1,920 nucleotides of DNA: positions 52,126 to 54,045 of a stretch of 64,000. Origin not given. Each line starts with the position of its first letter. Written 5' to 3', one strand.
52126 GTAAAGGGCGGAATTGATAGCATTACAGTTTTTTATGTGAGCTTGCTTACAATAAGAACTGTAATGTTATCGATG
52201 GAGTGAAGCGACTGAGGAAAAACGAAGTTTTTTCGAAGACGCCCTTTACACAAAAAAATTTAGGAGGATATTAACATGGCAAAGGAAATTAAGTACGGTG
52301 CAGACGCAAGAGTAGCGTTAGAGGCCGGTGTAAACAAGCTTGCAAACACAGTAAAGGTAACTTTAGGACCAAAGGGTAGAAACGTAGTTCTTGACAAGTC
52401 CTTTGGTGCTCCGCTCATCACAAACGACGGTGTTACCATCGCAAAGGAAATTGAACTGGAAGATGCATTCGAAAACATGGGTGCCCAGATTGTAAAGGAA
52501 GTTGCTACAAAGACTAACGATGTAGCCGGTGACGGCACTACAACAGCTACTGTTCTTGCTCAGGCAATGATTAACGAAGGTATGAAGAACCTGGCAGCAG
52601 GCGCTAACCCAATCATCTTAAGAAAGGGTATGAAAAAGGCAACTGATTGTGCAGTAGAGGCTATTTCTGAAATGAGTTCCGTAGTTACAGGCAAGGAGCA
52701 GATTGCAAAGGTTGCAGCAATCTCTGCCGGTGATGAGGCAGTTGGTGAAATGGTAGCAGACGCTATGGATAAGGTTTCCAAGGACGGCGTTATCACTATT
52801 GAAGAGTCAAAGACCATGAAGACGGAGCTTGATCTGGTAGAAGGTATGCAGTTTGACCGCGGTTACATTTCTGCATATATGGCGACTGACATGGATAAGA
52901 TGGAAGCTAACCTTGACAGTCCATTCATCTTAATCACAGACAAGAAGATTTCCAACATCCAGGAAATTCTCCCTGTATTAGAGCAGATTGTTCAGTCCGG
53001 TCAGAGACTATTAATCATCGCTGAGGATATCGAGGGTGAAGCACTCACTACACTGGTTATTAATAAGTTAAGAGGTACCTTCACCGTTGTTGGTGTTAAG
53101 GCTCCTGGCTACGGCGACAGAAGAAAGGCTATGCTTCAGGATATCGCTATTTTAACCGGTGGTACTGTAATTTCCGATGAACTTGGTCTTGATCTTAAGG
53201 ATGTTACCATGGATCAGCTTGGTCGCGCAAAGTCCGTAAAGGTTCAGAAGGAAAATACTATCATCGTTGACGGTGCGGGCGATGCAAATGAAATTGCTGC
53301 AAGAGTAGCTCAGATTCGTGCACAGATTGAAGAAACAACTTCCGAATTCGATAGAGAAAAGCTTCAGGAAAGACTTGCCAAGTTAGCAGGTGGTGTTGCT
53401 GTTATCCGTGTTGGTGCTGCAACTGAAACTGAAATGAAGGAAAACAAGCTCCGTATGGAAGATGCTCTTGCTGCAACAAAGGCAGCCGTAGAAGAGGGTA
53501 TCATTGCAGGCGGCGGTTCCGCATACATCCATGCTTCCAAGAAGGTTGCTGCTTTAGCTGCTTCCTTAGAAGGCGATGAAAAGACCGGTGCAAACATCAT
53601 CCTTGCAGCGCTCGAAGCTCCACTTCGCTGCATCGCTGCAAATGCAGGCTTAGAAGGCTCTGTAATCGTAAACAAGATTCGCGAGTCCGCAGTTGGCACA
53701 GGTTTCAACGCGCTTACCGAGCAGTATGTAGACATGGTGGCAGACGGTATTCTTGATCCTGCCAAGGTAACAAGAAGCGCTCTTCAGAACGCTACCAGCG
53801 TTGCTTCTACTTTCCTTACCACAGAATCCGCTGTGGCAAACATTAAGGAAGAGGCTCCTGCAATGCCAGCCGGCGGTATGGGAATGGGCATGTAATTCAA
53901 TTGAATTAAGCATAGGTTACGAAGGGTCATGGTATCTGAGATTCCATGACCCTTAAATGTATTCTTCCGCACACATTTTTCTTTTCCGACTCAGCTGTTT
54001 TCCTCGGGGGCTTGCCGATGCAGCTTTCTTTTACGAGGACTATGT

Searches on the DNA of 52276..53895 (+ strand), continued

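Call 99: search_with_rna_model(model_id=R1, sources=[L001, L002, L004, L005, L006, L007, L010, L011, L012, L013, L015, L016, L017, L018, L019, L020, L021, L024, L025, L026, L107, L108, L109, L110, L112, L116, L117, L118, L120, L122, L123, L124, L125, L126, L127, L130, L131, L132, L133, L134, L135, L136, L138, L139, L140, L141, L143, L144, L146, L147, L148, L149, L150, L152, L153, L154, L155, L156, L157, L158, L159, L162, L163, L164, L165, L166, L167, L168, L170, L171, L172, L173, L174, L175, L176, L177, L178, L180, L181, L182, L183, L184, L185, L186, L187, L188, L189, L190, L192, L193, L194, L195], max_evalue=1)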
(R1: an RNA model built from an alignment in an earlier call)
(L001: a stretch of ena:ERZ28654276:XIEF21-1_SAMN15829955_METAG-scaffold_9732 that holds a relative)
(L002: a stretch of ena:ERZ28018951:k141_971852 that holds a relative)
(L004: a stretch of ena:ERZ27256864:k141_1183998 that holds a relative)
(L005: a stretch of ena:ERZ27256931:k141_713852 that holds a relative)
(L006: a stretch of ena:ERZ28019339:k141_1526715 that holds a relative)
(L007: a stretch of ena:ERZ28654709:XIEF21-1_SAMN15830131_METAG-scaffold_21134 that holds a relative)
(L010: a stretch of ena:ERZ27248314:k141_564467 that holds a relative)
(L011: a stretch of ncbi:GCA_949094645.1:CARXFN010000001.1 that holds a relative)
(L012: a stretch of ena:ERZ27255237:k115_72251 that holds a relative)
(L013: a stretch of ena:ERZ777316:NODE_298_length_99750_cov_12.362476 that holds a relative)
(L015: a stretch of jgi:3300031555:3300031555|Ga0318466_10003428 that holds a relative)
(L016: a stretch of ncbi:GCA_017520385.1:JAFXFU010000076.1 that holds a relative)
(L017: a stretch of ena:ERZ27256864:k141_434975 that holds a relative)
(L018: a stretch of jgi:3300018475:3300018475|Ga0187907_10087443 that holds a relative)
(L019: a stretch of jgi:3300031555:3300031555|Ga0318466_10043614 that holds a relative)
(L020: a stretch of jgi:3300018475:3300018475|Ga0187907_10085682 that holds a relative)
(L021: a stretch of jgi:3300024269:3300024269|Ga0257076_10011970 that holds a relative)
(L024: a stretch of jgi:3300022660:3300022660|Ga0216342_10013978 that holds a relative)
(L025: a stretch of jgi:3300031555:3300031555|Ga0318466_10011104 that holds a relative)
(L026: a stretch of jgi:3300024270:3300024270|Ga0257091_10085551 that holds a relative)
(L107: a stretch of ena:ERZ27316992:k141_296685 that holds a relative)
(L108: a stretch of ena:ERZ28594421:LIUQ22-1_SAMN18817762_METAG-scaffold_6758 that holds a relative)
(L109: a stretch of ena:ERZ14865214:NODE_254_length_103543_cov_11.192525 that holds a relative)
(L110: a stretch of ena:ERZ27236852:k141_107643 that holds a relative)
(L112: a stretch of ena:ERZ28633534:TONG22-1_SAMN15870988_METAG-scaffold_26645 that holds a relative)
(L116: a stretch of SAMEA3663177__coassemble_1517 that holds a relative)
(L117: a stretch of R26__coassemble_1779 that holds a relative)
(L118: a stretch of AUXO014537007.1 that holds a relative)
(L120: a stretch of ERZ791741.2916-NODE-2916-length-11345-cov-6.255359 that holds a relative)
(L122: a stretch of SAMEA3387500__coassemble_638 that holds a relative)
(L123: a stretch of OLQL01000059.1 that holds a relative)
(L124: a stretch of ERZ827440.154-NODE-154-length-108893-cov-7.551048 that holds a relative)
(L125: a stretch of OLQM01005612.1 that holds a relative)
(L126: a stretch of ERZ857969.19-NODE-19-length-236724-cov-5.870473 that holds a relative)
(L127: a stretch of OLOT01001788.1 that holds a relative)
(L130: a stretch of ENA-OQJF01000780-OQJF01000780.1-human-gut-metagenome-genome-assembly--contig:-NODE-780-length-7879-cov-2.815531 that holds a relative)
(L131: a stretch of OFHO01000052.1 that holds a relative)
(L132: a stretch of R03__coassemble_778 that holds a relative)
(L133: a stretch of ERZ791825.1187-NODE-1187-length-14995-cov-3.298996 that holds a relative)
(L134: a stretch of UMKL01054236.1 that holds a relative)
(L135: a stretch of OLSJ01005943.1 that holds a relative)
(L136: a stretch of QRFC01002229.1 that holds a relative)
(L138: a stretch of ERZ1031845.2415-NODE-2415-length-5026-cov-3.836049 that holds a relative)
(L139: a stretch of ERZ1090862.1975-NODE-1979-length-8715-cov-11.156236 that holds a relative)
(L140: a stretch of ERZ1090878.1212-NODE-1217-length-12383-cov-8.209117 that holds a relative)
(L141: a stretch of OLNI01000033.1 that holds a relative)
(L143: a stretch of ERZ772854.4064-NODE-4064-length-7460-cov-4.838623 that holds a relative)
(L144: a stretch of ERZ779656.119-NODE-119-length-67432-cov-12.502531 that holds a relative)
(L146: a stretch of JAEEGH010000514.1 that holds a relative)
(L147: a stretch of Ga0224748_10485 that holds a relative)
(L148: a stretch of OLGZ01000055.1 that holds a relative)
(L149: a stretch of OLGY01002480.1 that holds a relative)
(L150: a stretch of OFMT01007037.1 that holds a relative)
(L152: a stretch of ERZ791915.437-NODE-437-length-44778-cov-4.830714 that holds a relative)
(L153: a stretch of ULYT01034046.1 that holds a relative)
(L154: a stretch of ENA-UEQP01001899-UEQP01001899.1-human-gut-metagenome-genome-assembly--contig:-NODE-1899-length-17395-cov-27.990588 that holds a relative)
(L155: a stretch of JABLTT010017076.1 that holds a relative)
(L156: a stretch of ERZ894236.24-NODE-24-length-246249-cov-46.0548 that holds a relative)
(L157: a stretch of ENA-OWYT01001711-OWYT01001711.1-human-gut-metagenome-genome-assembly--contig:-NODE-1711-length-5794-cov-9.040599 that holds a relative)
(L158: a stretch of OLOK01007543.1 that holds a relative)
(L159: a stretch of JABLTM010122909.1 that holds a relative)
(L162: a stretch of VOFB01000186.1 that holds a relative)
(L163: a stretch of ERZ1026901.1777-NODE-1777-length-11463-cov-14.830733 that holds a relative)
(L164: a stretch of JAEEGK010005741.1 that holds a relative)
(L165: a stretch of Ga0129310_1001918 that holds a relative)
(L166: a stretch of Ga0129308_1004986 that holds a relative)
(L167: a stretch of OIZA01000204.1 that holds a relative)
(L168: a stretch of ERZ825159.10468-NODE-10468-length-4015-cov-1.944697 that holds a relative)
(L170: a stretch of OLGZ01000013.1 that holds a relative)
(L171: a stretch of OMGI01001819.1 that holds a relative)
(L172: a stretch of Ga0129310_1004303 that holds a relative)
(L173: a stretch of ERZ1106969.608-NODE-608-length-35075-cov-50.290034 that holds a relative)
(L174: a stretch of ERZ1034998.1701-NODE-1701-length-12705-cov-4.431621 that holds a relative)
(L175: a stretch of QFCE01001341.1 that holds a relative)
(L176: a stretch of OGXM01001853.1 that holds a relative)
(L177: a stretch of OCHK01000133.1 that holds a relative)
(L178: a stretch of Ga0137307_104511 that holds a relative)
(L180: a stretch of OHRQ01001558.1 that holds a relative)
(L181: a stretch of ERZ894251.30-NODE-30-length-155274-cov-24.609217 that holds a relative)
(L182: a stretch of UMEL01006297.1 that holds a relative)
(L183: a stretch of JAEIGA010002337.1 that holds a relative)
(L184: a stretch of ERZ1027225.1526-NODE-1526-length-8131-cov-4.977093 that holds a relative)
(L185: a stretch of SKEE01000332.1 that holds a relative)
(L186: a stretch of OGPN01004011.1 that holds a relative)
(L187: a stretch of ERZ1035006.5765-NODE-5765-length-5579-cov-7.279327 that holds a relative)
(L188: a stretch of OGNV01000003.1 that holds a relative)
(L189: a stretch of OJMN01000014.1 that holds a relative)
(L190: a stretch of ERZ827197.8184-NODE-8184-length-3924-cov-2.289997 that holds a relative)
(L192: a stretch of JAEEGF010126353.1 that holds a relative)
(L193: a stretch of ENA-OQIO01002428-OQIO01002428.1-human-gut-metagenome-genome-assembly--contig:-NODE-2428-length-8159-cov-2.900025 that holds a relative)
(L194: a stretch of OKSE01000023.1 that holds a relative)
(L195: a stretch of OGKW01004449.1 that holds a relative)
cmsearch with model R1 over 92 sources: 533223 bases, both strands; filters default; matches with E-value up to 1: 5.
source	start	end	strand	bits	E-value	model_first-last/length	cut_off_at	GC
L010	4778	4981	+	24.4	0.00018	1-178/178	no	0.5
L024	3650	3818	+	23.5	0.00031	1-178/178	no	0.42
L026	4202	4370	+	23.5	0.00031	1-178/178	no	0.42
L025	4841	4930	-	18.9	0.0063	47-139/178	5'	0.47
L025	4837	4930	+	14.8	0.084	33-131/178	3'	0.45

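Call 101: search_with_rna_model(model_id=R1, sources=[window, L023, L003, L008], max_evalue=0.001, make_alignment=true)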
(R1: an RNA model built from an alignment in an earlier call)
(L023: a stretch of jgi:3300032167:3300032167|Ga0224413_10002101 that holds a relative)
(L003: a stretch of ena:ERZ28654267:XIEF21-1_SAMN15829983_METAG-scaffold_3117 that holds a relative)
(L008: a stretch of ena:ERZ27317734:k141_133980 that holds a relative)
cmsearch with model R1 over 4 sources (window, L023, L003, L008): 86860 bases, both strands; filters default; matches with E-value up to 0.001: 6.
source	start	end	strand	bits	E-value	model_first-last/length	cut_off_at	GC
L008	4776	4948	+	196.5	1.8e-53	1-178/178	no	0.54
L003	4776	4946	+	194.6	6.2e-53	1-178/178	no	0.5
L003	4777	4948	-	98.8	4.1e-26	1-178/178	no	0.5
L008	4778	4942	-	91.6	4.4e-24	1-178/178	no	0.53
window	54080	54247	+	28.7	1.9e-06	1-178/178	no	0.39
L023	4806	4974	+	23.5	5.1e-05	1-178/178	no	0.42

Alignment A7: 6 matches aligned to the model, 188 columns, each read 5' to 3' on its own strand. Consensus structure (alignment columns), stored with it:
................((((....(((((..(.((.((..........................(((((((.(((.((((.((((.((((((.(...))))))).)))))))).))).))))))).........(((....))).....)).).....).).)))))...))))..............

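Call 105: search_with_rna_model(model_id=R1, source=L196, max_evalue=1)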
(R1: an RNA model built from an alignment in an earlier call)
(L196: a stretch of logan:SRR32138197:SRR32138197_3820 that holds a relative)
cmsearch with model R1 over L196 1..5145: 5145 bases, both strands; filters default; matches with E-value up to 1: 2.
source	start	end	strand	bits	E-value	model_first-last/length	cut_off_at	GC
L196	3838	4008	+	156.5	1.7e-43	1-178/178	no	0.47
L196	3839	4009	-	95.4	2.2e-26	1-178/178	no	0.47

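Call 113: search_with_rna_model(model_id=R2, sources=[L027, L028, L029, L030, L031, L032, L033, L034, L035, L036, L037, L038, L039, L040, L041, L042, L043, L044, L045, L046, L047, L048, L049, L050, L051, L052, L053, L054, L055, L056, L057, L058, L059, L060, L061, L062, L063, L064, L065, L066, L067, L068, L069, L070, L071, L072, L073, L074, L075, L076, L077, L078, L079, L080, L081, L082, L083, L084, L085, L086, L087, L088, L089, L090, L091, L092, L093, L094, L095, L096, L097, L098, L099, L100, L101, L102, L103, L104, L105, L106], max_evalue=0.1)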
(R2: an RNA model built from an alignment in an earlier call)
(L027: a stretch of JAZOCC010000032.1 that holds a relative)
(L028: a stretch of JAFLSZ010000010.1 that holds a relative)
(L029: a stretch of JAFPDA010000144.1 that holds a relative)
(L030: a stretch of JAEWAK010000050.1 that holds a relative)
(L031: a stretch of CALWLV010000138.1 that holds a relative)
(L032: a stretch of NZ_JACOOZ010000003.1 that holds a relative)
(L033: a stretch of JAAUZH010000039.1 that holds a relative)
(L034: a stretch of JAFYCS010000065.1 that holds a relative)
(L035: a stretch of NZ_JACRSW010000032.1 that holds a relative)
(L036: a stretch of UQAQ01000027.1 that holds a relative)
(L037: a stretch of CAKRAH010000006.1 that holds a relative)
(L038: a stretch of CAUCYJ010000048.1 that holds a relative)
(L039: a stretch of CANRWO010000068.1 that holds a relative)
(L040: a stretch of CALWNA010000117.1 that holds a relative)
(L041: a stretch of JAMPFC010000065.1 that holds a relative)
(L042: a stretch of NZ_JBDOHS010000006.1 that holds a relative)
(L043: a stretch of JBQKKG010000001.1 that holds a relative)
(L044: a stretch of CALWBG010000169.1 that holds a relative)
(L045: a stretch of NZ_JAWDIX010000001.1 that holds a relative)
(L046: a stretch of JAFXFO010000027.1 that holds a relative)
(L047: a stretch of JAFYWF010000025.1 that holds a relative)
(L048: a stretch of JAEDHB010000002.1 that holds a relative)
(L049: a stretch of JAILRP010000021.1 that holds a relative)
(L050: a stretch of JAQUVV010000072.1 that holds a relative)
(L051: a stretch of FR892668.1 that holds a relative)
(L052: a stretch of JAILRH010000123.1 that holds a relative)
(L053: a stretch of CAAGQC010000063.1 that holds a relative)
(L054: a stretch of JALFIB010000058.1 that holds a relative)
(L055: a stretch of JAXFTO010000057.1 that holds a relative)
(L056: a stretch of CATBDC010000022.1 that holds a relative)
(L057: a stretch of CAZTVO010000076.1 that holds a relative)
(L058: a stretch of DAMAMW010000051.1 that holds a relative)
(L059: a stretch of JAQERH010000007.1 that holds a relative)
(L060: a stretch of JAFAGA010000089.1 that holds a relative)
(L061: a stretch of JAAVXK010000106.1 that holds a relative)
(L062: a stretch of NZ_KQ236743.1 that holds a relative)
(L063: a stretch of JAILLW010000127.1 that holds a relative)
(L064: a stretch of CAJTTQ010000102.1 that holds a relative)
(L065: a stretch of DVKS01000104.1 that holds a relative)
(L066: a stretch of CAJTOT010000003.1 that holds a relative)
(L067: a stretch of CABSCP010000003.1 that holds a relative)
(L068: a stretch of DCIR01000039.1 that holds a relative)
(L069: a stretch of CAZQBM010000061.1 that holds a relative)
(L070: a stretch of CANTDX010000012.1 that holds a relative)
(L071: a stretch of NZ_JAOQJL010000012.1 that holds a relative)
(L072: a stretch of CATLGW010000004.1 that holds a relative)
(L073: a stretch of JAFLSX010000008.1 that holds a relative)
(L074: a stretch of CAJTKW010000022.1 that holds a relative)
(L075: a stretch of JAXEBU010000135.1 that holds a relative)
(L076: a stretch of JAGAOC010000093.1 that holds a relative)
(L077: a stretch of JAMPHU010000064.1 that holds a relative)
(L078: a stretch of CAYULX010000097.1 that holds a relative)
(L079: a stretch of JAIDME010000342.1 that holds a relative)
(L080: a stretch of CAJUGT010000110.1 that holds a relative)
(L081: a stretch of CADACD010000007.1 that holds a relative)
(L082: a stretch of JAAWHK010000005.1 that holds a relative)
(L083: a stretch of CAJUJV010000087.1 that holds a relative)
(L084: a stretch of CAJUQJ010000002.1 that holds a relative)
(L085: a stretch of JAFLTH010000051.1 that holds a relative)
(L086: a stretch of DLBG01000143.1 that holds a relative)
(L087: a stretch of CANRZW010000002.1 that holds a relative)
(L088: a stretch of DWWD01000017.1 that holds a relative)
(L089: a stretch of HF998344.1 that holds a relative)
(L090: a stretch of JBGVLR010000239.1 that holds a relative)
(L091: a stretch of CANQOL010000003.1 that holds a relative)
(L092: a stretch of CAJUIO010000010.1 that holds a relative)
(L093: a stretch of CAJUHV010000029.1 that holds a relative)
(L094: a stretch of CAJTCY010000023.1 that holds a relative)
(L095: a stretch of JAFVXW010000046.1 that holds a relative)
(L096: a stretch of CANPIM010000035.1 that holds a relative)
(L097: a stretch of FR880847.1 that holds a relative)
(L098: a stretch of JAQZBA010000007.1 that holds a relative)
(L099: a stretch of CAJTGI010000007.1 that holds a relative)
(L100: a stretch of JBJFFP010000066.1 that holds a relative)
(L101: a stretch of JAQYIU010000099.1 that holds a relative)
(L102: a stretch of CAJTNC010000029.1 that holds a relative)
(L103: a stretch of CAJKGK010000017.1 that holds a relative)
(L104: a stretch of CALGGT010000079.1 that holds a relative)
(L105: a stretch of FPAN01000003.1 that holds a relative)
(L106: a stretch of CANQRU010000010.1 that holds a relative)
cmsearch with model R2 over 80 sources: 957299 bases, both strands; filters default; matches with E-value up to 0.1: 1.
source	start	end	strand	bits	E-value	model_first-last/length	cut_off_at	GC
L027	8339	8454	-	104.8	4.1e-28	1-118/118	no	0.56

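Call 114: search_with_rna_model(model_id=R2, sources=[L001, L002, L004, L005, L006, L007, L009, L010, L011, L012, L013, L015, L016, L017, L018, L019, L020, L021, L022, L024, L107, L108, L110, L112, L116, L117, L118, L120, L122, L123, L124, L125, L126, L127, L130, L131, L132, L133, L134, L135, L136, L138, L139, L140, L141, L143, L144, L146, L147, L148, L149, L150, L152, L153, L154, L155, L156, L157, L158, L159, L162, L163, L164, L165, L166, L167, L168, L170, L171, L172, L173, L174, L175, L176, L177, L178, L180, L181, L182, L183, L184, L185, L186, L187, L188, L189, L190, L192, L193, L194, L195], max_evalue=0.1)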
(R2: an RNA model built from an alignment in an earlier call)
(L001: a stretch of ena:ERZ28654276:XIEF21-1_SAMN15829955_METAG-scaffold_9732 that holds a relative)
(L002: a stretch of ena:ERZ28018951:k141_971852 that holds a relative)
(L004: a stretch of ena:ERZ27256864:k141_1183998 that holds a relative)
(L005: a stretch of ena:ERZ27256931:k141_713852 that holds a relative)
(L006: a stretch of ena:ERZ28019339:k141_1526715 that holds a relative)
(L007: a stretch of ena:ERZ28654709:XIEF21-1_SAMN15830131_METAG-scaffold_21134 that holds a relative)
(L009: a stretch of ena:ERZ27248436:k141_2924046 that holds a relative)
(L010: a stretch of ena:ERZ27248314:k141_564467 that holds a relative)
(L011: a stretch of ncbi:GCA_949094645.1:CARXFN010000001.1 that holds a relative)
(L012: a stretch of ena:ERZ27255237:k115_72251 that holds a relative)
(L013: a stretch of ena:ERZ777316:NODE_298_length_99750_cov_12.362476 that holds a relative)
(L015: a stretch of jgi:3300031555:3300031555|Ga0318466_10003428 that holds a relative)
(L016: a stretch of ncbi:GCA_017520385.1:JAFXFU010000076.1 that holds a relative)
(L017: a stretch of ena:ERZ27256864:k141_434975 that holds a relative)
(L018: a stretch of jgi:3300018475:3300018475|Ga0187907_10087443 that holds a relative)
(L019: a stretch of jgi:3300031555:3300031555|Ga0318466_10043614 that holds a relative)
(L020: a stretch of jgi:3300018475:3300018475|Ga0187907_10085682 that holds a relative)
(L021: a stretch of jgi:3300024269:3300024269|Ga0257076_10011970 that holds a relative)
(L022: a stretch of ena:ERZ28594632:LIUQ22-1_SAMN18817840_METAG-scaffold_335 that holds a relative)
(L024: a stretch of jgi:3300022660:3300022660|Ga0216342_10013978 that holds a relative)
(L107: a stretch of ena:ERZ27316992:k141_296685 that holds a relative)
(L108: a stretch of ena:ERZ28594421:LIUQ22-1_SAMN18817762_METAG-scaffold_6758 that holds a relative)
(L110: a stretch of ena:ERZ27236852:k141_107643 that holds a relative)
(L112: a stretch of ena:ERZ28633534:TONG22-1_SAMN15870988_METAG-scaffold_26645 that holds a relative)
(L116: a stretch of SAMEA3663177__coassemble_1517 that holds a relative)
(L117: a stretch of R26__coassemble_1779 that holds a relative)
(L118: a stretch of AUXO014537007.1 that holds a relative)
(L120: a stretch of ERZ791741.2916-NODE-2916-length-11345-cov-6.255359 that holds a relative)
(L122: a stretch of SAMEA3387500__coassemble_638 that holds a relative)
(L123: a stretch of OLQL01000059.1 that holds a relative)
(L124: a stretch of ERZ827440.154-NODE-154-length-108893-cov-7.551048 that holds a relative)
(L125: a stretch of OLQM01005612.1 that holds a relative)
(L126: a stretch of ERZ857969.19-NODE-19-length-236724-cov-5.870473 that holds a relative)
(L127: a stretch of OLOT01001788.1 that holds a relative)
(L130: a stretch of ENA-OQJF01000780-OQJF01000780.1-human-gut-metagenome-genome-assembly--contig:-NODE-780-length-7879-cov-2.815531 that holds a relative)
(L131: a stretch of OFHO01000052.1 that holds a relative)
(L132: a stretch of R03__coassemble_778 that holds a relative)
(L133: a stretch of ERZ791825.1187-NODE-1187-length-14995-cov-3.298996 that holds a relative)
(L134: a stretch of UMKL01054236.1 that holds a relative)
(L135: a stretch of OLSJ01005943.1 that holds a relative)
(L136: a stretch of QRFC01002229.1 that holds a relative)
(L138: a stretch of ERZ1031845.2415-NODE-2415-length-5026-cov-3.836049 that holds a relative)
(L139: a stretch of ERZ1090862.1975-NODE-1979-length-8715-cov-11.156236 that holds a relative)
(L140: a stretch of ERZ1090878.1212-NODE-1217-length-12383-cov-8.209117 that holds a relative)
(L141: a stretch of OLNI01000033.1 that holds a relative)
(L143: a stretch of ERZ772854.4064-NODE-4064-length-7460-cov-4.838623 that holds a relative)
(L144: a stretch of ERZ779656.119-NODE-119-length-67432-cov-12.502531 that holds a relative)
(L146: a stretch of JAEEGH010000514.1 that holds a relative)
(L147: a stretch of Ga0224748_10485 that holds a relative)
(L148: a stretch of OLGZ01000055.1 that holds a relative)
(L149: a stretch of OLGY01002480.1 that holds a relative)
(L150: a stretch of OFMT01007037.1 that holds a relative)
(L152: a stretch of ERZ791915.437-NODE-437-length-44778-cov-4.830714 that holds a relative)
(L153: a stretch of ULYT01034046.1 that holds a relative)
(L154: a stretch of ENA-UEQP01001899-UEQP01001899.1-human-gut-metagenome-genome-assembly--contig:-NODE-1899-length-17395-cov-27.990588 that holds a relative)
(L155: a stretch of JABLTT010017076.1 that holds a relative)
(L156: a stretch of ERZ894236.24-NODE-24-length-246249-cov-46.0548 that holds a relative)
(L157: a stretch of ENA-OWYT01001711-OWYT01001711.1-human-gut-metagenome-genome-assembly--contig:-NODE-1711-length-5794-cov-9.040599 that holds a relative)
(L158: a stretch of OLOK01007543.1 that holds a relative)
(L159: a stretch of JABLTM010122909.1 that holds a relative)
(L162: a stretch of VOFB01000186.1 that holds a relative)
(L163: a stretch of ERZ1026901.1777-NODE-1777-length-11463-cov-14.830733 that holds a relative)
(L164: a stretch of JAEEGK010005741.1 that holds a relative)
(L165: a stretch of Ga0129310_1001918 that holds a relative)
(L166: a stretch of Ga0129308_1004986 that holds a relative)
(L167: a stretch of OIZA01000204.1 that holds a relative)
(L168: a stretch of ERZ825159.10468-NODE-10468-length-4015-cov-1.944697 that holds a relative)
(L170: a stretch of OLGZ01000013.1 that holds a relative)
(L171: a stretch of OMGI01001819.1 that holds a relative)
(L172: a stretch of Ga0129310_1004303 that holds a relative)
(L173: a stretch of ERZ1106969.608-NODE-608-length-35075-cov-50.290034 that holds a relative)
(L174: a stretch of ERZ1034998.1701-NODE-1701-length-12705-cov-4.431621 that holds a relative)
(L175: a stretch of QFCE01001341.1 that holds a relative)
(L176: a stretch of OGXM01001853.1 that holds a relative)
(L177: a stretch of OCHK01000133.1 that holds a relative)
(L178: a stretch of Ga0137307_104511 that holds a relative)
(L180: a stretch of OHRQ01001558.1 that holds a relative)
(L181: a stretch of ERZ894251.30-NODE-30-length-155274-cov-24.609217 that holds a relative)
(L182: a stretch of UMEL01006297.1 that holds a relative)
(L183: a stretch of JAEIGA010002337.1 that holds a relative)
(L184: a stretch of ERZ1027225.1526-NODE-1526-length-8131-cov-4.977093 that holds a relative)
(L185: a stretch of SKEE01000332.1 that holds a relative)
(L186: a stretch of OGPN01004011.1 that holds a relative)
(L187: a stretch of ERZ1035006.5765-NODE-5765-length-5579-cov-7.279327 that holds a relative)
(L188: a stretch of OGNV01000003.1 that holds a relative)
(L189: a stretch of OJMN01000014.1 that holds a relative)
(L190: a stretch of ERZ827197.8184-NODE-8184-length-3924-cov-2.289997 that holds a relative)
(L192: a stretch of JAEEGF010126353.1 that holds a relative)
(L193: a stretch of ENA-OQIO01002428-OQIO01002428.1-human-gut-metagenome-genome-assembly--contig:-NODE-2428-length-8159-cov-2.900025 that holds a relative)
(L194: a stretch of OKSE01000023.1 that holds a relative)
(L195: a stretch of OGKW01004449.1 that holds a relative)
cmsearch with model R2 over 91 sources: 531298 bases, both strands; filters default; matches with E-value up to 0.1: 0.
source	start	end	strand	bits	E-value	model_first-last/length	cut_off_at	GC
